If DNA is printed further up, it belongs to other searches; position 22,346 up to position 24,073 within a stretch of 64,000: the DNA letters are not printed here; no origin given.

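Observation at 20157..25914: Non-canonical isomerase-kinase-aldolase sugar operon with a mutarotase-like DUF protein and a divergent PocR/AraC sensor regulator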

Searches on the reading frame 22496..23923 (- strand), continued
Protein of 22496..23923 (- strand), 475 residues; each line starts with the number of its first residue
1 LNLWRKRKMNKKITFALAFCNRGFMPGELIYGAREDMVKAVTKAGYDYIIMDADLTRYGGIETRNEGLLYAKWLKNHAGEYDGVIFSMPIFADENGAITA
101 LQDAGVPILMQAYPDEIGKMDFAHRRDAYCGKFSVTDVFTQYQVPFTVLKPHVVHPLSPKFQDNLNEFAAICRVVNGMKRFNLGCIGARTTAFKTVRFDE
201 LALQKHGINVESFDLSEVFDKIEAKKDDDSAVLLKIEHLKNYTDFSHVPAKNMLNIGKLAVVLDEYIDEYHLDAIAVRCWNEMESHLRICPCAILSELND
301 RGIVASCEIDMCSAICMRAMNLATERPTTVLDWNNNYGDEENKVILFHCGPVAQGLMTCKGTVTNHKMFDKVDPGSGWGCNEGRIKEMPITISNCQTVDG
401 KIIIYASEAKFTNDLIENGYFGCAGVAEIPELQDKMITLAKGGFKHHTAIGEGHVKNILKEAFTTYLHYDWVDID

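Call 48: predict_structure(alignment_id=A1)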
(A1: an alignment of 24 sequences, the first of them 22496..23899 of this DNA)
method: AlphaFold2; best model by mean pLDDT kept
length: 467 residues; sequences in the alignment: 24
mean_pLDDT: 95.0   pTM: 0.93
mean pLDDT of the five models: 95.0, 94.7, 94.3, 93.9, 93.7
residues with pLDDT >= 90: 412; 70-90: 53; 50-70: 1; < 50: 1
segments of 3 or more residues with pLDDT < 50: none
pLDDT, mean of each block of 10 residues (from residue 1): 85 88 95 98 94 95 98 97 93 96 95 88 96 98 97 98 98 94 88 95 96 97 98 97 98 98 97 89 97 96 97 97 96 97 94 93 89 96 96 96 94 94 96 92 98 98 94
secondary structure, 60 per line:
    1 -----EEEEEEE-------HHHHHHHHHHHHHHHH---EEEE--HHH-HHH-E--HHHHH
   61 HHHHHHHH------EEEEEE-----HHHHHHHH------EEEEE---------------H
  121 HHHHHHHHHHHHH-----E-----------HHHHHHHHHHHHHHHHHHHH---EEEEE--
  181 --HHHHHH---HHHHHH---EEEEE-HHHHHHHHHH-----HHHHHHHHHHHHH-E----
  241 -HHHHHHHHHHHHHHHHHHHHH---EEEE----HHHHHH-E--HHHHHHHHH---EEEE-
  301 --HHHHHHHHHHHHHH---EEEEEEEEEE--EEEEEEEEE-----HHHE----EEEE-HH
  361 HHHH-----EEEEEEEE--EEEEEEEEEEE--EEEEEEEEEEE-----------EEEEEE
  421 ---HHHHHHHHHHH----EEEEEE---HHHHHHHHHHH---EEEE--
elements in order: E6-12 H20-35 E39-42 H56-68 E75-80 H86-93 E100-104 H120-133 H151-170 E174-178 H183-188 H192-197 E201-205 H207-216 H222-234 H242-262 E266-269 H274-279 H284-292 E296-299 H303-316 E320-329 E332-340 E354-357 H359-364 E370-377 E380-390 E393-403 E415-420 H424-434 E439-444 H448-458 E462-465

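Call 50: fold_search(model_id=the predicted structure, library=pdb)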
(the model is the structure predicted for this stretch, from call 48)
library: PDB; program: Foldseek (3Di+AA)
matches with E <= 10: 1444; with E <= 0.001: 63
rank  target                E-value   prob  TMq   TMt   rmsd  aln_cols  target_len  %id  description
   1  4r1p_B                1.0e-26  1.00  0.82  0.78   3.6       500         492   13  Crystal Structure of Thermophilic Geobacillus kaustophilus L-Arabinose isomerase with Mn2+ (released 2015-08-12)
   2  4r1o_E                1.4e-26  1.00  0.84  0.79   3.4       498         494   13  Crystal Structure of Thermophilic Geobacillus kaustophilus L-Arabinose isomerase (released 2015-08-12)
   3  4r1p_F                2.5e-26  1.00  0.83  0.79   3.4       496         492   14  Crystal Structure of Thermophilic Geobacillus kaustophilus L-Arabinose isomerase with Mn2+ (released 2015-08-12)
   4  4r1q_B                2.8e-26  1.00  0.85  0.80   3.3       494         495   13  Crystal Structure of Thermophilic Geobacillus kaustophilus L-Arabinose isomerase in complex with L-arabitol (released 2015-08-12)
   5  4r1o_A                3.5e-26  1.00  0.83  0.79   3.5       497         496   14  Crystal Structure of Thermophilic Geobacillus kaustophilus L-Arabinose isomerase (released 2015-08-12)
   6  4r1o_B                3.9e-26  1.00  0.84  0.79   3.5       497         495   13  Crystal Structure of Thermophilic Geobacillus kaustophilus L-Arabinose isomerase (released 2015-08-12)
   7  7ch3_B                4.7e-26  1.00  0.83  0.79   3.5       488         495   14  Crystal structure of Arabinose isomerase from hyper thermophilic bacterium Thermotoga maritima (TMAI) triple mutant (K (released 2021-10-20)
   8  4r1q_D                5.3e-26  1.00  0.85  0.80   3.3       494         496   13  Crystal Structure of Thermophilic Geobacillus kaustophilus L-Arabinose isomerase in complex with L-arabitol (released 2015-08-12)
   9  7cwv_B                7.9e-26  1.00  0.83  0.79   3.5       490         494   14  Crystal structure of Arabinose isomerase from hyper thermophilic bacterium Thermotoga maritima (TMAI) wt (released 2021-09-01)
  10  7cyy_F                1.6e-25  1.00  0.83  0.79   3.4       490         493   13  Crystal structure of Arabinose isomerase from hybrid AI8 with Adonitol (released 2021-09-08)
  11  7cyy_C                1.8e-25  1.00  0.84  0.79   3.4       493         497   13  Crystal structure of Arabinose isomerase from hybrid AI8 with Adonitol (released 2021-09-08)
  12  7chl_A                1.9e-25  1.00  0.83  0.79   3.4       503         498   14  Crystal structure of hybrid Arabinose isomerase AI-10 (released 2021-10-20)
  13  7chl_F                2.0e-25  1.00  0.84  0.79   3.4       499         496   14  Crystal structure of hybrid Arabinose isomerase AI-10 (released 2021-10-20)
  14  7cyy_B                3.0e-25  1.00  0.85  0.80   3.3       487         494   12  Crystal structure of Arabinose isomerase from hybrid AI8 with Adonitol (released 2021-09-08)
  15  4r1o_F                3.6e-25  1.00  0.83  0.79   3.5       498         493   13  Crystal Structure of Thermophilic Geobacillus kaustophilus L-Arabinose isomerase (released 2015-08-12)
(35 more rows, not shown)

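Call 55: find_encoding_contigs(protein=P0125, flank=8000, max_places=1)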
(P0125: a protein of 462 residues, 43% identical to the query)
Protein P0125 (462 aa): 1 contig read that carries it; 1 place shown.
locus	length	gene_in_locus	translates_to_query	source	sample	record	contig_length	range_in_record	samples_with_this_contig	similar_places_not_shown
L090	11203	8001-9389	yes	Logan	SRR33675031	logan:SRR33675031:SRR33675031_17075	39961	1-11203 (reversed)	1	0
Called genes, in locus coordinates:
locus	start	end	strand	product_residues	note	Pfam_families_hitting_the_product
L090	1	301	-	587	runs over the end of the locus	PF13416:SBP_bac_8, PF01547:SBP_bac_1 (weak)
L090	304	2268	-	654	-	-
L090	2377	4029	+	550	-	PF00128:Alpha-amylase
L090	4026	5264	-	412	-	-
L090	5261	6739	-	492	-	PF00370:FGGY_N, PF02782:FGGY_C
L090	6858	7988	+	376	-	-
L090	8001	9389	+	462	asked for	PF02952:Fucose_iso_C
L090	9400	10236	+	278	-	PF01116:F_bP_aldolase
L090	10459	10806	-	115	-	PF00665:rve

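Call 56: find_encoding_contigs(protein=P0126, flank=8000, max_places=1)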
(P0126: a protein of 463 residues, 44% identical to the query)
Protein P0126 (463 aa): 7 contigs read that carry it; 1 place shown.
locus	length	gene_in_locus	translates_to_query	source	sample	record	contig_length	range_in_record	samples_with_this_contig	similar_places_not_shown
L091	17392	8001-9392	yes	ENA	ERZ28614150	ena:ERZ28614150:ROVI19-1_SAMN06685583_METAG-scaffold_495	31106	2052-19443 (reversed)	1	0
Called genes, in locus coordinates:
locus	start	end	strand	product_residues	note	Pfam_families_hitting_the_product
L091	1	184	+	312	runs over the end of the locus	PF00480:ROK, PF01869:BcrAD_BadFG (faint)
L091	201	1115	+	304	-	PF01565:FAD_binding_4, PF02873:MurB_C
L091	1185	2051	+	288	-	PF03668:RapZ-like_N, PF22740:PapZ_C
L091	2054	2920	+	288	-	PF10298:WhiA_N, PF14527:LAGLIDADG_WhiA, PF14528:LAGLIDADG_3, PF02650:HTH_WhiA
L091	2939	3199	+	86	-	PF00381:PTS-HPr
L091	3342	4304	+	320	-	PF00781:DAGK_cat, PF19279:YegS_C (weak)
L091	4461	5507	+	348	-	PF01263:Aldose_epim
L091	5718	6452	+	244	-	PF01116:F_bP_aldolase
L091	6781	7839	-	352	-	PF00356:LacI, PF00532:Peripla_BP_1, PF13407:Peripla_BP_4, PF13377:Peripla_BP_3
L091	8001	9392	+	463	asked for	PF02952:Fucose_iso_C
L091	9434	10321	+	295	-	PF01261:AP_endonuc_2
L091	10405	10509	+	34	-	-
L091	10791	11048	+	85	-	-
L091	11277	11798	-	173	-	PF00160:Pro_isomerase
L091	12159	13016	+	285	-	PF13302:Acetyltransf_3, PF00583:Acetyltransf_1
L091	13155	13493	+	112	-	PF00543:P-II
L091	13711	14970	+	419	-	PF00909:Ammonium_transp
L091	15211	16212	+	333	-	PF00710:Asparaginase, PF17763:Asparaginase_C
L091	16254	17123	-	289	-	PF01145:Band_7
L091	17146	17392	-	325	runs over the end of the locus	PF01145:Band_7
